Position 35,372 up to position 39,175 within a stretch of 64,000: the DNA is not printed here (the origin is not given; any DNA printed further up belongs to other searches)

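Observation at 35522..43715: AT-rich four-gene operon: secreted vWA protein, lipoprotein, tubulin/FtsZ-like GTPase, and a papain-like protease membrane protein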

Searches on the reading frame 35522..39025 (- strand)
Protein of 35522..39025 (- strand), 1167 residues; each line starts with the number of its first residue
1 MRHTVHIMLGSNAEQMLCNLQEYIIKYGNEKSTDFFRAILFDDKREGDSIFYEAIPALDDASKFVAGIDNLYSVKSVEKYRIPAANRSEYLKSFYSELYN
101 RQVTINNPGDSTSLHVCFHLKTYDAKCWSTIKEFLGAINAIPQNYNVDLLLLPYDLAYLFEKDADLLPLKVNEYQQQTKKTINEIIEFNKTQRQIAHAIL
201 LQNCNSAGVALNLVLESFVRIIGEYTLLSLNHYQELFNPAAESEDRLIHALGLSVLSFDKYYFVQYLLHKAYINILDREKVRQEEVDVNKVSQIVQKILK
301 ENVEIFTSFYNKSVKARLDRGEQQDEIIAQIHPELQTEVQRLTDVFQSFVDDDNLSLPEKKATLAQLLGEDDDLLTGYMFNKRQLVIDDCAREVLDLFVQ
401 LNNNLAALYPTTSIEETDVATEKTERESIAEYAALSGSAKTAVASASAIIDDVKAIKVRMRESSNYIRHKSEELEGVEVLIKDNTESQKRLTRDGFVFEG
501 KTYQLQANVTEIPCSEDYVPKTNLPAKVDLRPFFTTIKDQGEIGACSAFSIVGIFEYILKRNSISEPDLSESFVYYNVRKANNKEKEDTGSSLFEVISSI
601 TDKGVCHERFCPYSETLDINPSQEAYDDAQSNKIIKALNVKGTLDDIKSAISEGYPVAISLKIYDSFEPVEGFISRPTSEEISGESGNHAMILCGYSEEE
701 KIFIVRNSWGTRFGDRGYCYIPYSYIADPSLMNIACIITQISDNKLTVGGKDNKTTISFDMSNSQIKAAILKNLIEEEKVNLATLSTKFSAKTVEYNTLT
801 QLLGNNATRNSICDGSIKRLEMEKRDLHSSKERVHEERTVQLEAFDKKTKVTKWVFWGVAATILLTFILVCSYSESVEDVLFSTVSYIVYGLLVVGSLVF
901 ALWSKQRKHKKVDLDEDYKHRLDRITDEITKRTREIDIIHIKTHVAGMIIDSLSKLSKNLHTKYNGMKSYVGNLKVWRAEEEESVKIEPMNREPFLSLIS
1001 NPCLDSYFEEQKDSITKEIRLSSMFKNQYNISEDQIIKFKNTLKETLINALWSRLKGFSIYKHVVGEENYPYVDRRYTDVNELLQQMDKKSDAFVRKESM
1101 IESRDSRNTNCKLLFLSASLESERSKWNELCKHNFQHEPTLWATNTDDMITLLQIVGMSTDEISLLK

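Call 4: search_protein_families(library=pfam, proteins=[window:35522-39025:-], max_evalue=1)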
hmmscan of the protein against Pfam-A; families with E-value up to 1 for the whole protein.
window:35522-39025:- (1167 aa): 5 families
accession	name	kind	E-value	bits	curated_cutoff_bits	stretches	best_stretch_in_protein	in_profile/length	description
PF00112.29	Peptidase_C1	-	2.4e-21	77.3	20.7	1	524-721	1-202/220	Papain family cysteine protease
PF13529.12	Peptidase_C39_2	-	3.3e-05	24.9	24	1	639-709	84-143/143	Peptidase_C39 like family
PF00619.27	CARD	-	0.014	15.9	23.9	1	264-311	22-69/85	Caspase recruitment domain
PF01540.21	Lipoprotein_7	-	0.038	14.9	24.1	1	909-983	20-96/112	Adhesin lipoprotein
PF20990.2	DUF2207_C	-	0.22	11.6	33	1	737-921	35-188/247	Predicted membrane protein (DUF2207) C-terminal domain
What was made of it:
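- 36863..37456 (-): Papain-family (C1) peptidase domain (aa 524-721) with catalytic Gln540, Cys546, His689, Asn707 and the NSWG motif. Pfam PF00112, 77 bits against a cut-off of 20.7 (call 4).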

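Call 5: search_protein_families(library=padloc, proteins=[window:35522-39025:-], max_evalue=1)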
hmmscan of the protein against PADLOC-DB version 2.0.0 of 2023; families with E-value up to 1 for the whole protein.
window:35522-39025:- (1167 aa): 0 families

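Call 6: search_protein_families(library=ncbifam, proteins=[window:35522-39025:-], max_evalue=1)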
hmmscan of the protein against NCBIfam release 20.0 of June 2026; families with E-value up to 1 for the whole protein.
window:35522-39025:- (1167 aa): 1 family
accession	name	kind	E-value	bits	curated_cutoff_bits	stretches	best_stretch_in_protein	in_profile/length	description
NF045837.1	Mplas_Cys_pep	subfamily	0.13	12.2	45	1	632-711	135-195/240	putative cysteine peptidase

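Call 15: find_homologous_proteins(query=window:35522-39025:-)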
Query window:35522-39025:- (1167 aa): 184 proteins with E <= 0.001 among 8000 candidates; the best 120 are listed.
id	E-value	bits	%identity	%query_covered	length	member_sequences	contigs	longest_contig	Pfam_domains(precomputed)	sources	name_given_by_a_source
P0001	0.0e+0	2438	93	100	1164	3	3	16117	PF00112.30,PF13529.14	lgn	-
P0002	0.0e+0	2436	93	100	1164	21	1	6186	PF00112.30,PF13529.14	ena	-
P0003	0.0e+0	2371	90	100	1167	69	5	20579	PF00112.30,PF13529.14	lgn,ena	-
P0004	0.0e+0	2307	87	100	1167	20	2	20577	PF00112.30,PF13529.14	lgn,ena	-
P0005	0.0e+0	1915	72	100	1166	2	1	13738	PF00112.30,PF13529.14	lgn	-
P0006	0.0e+0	1563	60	100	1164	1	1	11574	PF00112.30,PF13529.14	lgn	-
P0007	0.0e+0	1404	55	100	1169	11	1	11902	PF00112.30,PF13529.14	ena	-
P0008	0.0e+0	1400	55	100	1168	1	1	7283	PF00112.30,PF13529.14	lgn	-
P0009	0.0e+0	1395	55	100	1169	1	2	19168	PF00112.30,PF13529.14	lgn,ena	-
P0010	0.0e+0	1394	54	100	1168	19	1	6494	PF00112.30,PF13529.14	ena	-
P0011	0.0e+0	1391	54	100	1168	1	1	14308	PF00112.30,PF13529.14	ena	-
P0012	0.0e+0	1390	55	100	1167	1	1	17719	PF00112.30,PF13529.14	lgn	-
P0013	0.0e+0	1389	54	100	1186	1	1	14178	PF00112.30,PF13529.14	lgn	-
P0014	0.0e+0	1386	54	100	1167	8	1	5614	PF00112.30,PF13529.14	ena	-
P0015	0.0e+0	1383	54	100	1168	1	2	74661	PF00112.30,PF13529.14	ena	-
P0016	0.0e+0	1382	54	100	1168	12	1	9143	PF00112.30,PF13529.14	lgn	-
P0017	0.0e+0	1381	54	100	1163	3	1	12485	PF00112.30,PF13529.14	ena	-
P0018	0.0e+0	1380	54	100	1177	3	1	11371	PF00112.30,PF13529.14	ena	-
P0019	0.0e+0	1380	54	100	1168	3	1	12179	PF00112.30,PF13529.14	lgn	-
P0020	0.0e+0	1368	53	100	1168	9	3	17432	PF00112.30,PF13529.14,PF03051.22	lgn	-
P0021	0.0e+0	1368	53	100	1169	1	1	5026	PF00112.30,PF13529.14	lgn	-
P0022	0.0e+0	1364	53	100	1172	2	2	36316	PF00112.30,PF13529.14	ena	-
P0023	0.0e+0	1360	52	100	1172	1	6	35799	PF00112.30,PF13529.14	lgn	-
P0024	0.0e+0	1358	53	100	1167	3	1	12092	PF00112.30,PF13529.14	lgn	-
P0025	0.0e+0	1358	54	100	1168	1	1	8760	PF00112.30,PF13529.14,PF03051.22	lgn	-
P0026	0.0e+0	1357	52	100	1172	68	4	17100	PF00112.30,PF13529.14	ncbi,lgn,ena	-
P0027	0.0e+0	1354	53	100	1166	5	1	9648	PF00112.30,PF13529.14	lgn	-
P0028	0.0e+0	1352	52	100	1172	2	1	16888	PF00112.30,PF13529.14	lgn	-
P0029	0.0e+0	1349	52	100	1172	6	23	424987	PF00112.30,PF13529.14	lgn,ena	-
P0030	0.0e+0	1346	51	100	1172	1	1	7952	PF00112.30,PF13529.14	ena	-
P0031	0.0e+0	1345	51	100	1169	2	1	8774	PF00112.30,PF13529.14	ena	-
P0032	0.0e+0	1344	52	100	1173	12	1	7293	PF00112.30,PF13529.14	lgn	-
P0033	0.0e+0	1343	54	100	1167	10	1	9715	PF00112.30,PF13529.14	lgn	-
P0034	0.0e+0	1338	52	100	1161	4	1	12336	PF00112.30,PF13529.14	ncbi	ncbi:MAG: C1 family peptidase [Candidatus Cryptobacteroides sp.]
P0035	0.0e+0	1337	51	100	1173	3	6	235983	PF00112.30,PF13529.14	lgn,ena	-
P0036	0.0e+0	1336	53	100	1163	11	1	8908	PF00112.30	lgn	-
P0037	0.0e+0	1336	52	100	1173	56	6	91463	PF00112.30,PF13529.14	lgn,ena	-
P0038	0.0e+0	1335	52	100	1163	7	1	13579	PF00112.30,PF13529.14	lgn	-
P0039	0.0e+0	1334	52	100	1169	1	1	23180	PF00112.30,PF13529.14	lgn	-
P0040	0.0e+0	1331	51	100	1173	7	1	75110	PF00112.30,PF13529.14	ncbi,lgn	-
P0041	0.0e+0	1331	52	100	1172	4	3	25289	PF00112.30,PF13529.14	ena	-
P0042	0.0e+0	1328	52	100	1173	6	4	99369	PF00112.30,PF13529.14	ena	-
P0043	0.0e+0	1327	52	100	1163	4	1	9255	PF00112.30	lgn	-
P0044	0.0e+0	1318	52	99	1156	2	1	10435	PF00112.30,PF13529.14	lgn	-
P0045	0.0e+0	1317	52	100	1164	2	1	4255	PF00112.30,PF13529.14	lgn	-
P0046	0.0e+0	1317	51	100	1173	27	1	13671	PF00112.30,PF13529.14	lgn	-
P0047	0.0e+0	1316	51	100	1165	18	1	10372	PF00112.30,PF13529.14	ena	-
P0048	0.0e+0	1315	51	100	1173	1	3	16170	PF00112.30,PF13529.14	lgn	-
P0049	0.0e+0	1313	52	99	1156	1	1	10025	PF00112.30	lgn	-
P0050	0.0e+0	1310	52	100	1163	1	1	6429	PF00112.30,PF13529.14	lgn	-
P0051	0.0e+0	1308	51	100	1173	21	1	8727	PF00112.30,PF13529.14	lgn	-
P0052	0.0e+0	1308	51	99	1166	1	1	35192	PF00112.30,PF13529.14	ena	-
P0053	0.0e+0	1307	51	99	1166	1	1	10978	PF00112.30,PF13529.14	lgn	-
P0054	0.0e+0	1306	51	100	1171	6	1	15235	PF00112.30,PF13529.14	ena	-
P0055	0.0e+0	1305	51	99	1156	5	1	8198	PF00112.30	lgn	-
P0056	0.0e+0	1305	51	100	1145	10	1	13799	PF00112.30,PF13529.14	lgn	-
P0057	0.0e+0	1305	51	100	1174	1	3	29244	PF00112.30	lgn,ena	-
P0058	0.0e+0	1305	51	100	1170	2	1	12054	PF00112.30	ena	-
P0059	0.0e+0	1305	51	100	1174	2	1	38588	PF00112.30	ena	-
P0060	0.0e+0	1304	50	100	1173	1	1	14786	PF00112.30,PF13529.14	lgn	-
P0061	0.0e+0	1302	51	100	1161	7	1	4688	PF00112.30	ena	-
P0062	0.0e+0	1301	51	100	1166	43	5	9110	PF00112.30,PF13529.14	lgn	-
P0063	0.0e+0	1301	51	99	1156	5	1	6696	PF00112.30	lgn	-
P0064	0.0e+0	1300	51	100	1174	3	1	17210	PF00112.30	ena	-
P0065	0.0e+0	1299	51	100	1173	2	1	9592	PF00112.30,PF13529.14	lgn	-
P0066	0.0e+0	1298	50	100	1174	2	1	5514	PF00112.30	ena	-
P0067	0.0e+0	1298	51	100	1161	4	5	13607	PF00112.30,PF13529.14,PF03051.22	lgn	-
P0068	0.0e+0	1297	51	100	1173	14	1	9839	PF00112.30,PF13529.14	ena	-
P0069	0.0e+0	1293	50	100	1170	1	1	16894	PF00112.30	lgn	-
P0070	0.0e+0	1293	51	100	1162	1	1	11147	PF00112.30,PF13529.14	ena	-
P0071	0.0e+0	1291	51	100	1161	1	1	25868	PF00112.30,PF13529.14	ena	-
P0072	0.0e+0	1291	50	100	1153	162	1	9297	PF00112.30,PF13529.14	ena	-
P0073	0.0e+0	1290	50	100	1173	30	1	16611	PF00112.30,PF13529.14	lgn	-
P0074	0.0e+0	1289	51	100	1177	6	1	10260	PF00112.30,PF13529.14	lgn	-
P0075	0.0e+0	1280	50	100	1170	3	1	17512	PF00112.30,PF13529.14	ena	-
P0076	0.0e+0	1279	50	100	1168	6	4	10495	PF00112.30,PF13529.14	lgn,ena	-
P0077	0.0e+0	1279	51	100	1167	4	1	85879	PF00112.30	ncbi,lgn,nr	ncbi:MAG: hypothetical protein K2J62_02905 [Bacteroidales bacterium]|nr:hypothetical protein [Bacter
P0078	0.0e+0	1278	50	100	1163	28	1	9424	PF00112.30,PF13529.14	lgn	-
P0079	0.0e+0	1278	50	100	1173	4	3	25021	PF00112.30,PF13529.14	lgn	-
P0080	0.0e+0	1276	50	100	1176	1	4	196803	PF00112.30,PF13529.14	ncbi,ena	-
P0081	0.0e+0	1272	50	100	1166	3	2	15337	PF00112.30,PF13529.14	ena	-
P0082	0.0e+0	1271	50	100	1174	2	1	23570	PF00112.30,PF13529.14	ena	-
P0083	0.0e+0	1269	50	100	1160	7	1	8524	PF00112.30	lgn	-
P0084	0.0e+0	1268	50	100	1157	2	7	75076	PF00112.30,PF13529.14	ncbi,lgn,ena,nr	ncbi:MAG: hypothetical protein IKM95_08520 [Bacteroidales bacterium]|nr:hypothetical protein [Bacter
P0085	0.0e+0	1267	51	99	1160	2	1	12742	PF00112.30,PF13529.14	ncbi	-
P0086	0.0e+0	1262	50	100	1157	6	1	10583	PF00112.30,PF13529.14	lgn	-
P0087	0.0e+0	1261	50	100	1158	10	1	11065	PF00112.30,PF13529.14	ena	-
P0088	0.0e+0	1261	50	100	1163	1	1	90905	PF00112.30,PF13529.14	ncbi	-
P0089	0.0e+0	1260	50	100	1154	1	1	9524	PF00112.30,PF13529.14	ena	-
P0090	0.0e+0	1258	49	100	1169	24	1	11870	PF00112.30,PF13529.14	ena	-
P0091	0.0e+0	1256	48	100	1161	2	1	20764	PF00112.30,PF13529.14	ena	-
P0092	0.0e+0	1255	50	100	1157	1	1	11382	PF00112.30,PF13529.14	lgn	-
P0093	0.0e+0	1254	50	97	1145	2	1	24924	PF00112.30,PF13529.14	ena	-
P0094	0.0e+0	1250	49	100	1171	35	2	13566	PF00112.30,PF13529.14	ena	-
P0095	0.0e+0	1250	49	100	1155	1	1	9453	PF00112.30,PF13529.14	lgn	-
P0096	0.0e+0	1244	54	89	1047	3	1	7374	PF00112.30,PF13529.14,PF03051.22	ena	-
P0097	0.0e+0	1243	48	99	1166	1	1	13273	PF00112.30,PF13529.14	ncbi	-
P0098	0.0e+0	1242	49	100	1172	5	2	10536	PF00112.30,PF13529.14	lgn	-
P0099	0.0e+0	1232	50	100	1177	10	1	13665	PF00112.30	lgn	-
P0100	0.0e+0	1225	49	100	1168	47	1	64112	PF00112.30,PF13529.14,PF03051.22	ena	-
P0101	0.0e+0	1225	49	100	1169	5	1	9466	PF00112.30,PF03051.22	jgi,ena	-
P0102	0.0e+0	1222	50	100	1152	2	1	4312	PF00112.30,PF13529.14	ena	-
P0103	0.0e+0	1220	48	99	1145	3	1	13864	PF00112.30,PF13529.14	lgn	-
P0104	0.0e+0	1219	49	100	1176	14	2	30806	PF00112.30,PF13529.14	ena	-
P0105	0.0e+0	1211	49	100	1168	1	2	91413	PF00112.30,PF13529.14,PF03051.22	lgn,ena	-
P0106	0.0e+0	1205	49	100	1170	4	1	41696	PF00112.30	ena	-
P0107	0.0e+0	1202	50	100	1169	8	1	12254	PF00112.30,PF13529.14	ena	-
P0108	0.0e+0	1201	48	100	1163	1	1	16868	PF00112.30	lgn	-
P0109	0.0e+0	1197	49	100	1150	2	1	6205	PF00112.30,PF13529.14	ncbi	-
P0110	0.0e+0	1189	48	100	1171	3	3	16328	PF00112.30,PF13529.14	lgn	-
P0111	0.0e+0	1182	48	100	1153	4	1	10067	PF00112.30,PF13529.14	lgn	-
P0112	0.0e+0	1182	48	100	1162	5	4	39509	PF00112.30,PF13529.14,PF03051.22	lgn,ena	-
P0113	0.0e+0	1176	55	85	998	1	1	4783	PF00112.30,PF13529.14,PF03051.22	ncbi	-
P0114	0.0e+0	1169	46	100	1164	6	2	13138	PF00112.30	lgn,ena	-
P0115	0.0e+0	1167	47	100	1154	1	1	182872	PF00112.30,PF13529.14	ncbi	-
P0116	0.0e+0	1146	46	99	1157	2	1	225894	PF00112.30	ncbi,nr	ncbi:MAG: C1 family peptidase [Bacteroidales bacterium]|nr:C1 family peptidase [Bacteroidales bacter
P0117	0.0e+0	1127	55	81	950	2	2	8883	PF00112.30,PF13529.14,PF03051.22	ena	-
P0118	0.0e+0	1066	44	100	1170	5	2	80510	PF00112.30,PF13529.14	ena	-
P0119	0.0e+0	1053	44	100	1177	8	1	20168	PF00112.30,PF13529.14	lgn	-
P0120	0.0e+0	1051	44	100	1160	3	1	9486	PF00112.30,PF13529.14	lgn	-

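Call 16: find_encoding_contigs(protein=P0116, flank=10000, max_places=2)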
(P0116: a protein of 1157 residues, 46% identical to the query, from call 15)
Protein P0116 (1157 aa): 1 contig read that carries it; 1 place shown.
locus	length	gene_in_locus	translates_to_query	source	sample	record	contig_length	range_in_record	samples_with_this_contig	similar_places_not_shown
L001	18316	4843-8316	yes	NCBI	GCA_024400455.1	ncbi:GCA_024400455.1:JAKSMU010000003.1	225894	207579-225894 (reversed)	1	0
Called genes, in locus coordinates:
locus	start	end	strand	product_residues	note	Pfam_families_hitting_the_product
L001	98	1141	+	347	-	PF00092:VWA (faint)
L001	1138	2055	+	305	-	-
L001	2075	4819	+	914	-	PF13809:Tubulin_2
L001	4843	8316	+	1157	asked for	PF00112:Peptidase_C1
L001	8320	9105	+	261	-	PF01223:Endonuclease_NS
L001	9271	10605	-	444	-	PF13173:AAA_14, PF13635:DUF4143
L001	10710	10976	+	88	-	-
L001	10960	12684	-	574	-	PF03577:Peptidase_C69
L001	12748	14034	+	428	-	PF05496:RuvB_N, PF00158:Sigma54_activat (faint), PF20720:nSTAND3 (weak), PF00004:AAA, PF07728:AAA_5 (faint), PF16193:AAA_assoc_2, PF12002:MgsA_C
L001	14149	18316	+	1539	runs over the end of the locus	PF00929:RNase_T, PF02811:PHP, PF07733:DNA_pol3_alpha, PF17657:DNA_pol3_finger, PF14579:HHH_6, PF01336:tRNA_anti-codon (weak)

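Call 17: find_encoding_contigs(protein=P0029, flank=10000, max_places=3)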
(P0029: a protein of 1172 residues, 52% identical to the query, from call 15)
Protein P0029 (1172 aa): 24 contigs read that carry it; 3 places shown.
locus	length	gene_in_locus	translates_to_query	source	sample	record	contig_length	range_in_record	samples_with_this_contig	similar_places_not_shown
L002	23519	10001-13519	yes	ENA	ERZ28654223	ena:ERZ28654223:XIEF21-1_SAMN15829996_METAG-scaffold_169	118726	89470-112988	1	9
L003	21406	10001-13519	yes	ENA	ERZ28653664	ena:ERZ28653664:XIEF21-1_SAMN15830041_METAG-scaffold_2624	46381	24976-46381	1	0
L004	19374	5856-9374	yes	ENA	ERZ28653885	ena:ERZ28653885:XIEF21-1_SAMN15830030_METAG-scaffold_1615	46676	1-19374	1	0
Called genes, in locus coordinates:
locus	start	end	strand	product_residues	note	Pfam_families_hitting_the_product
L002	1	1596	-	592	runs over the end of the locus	PF25145:NfeD1b_N (faint), PF01343:Peptidase_S49, PF00574:CLP_protease (faint), PF01343:Peptidase_S49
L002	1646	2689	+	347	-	PF00248:Aldo_ket_red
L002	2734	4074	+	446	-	PF13393:tRNA-synt_His, PF00587:tRNA-synt_2b (weak), PF03129:HGTP_anticodon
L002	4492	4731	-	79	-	-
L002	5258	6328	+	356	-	-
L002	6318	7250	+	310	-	-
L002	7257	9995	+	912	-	PF13809:Tubulin_2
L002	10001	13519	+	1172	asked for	PF00112:Peptidase_C1, PF13529:Peptidase_C39_2 (weak)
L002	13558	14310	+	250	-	PF01223:Endonuclease_NS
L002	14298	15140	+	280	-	-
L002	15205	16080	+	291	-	-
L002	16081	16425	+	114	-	PF27806:HxsD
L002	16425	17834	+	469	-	PF04055:Radical_SAM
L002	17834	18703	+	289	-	PF04055:Radical_SAM, PF13353:Fer4_12 (weak)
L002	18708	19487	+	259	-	PF00520:Ion_trans, PF07885:Ion_trans_2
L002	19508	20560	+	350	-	PF11781:Zn_ribbon_RRN7 (weak)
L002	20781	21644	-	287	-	-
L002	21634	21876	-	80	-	PF13443:HTH_26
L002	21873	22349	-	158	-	-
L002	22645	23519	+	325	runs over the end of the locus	PF02661:Fic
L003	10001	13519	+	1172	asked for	PF00112:Peptidase_C1, PF13529:Peptidase_C39_2 (weak)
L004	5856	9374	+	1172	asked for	PF00112:Peptidase_C1, PF13529:Peptidase_C39_2 (weak)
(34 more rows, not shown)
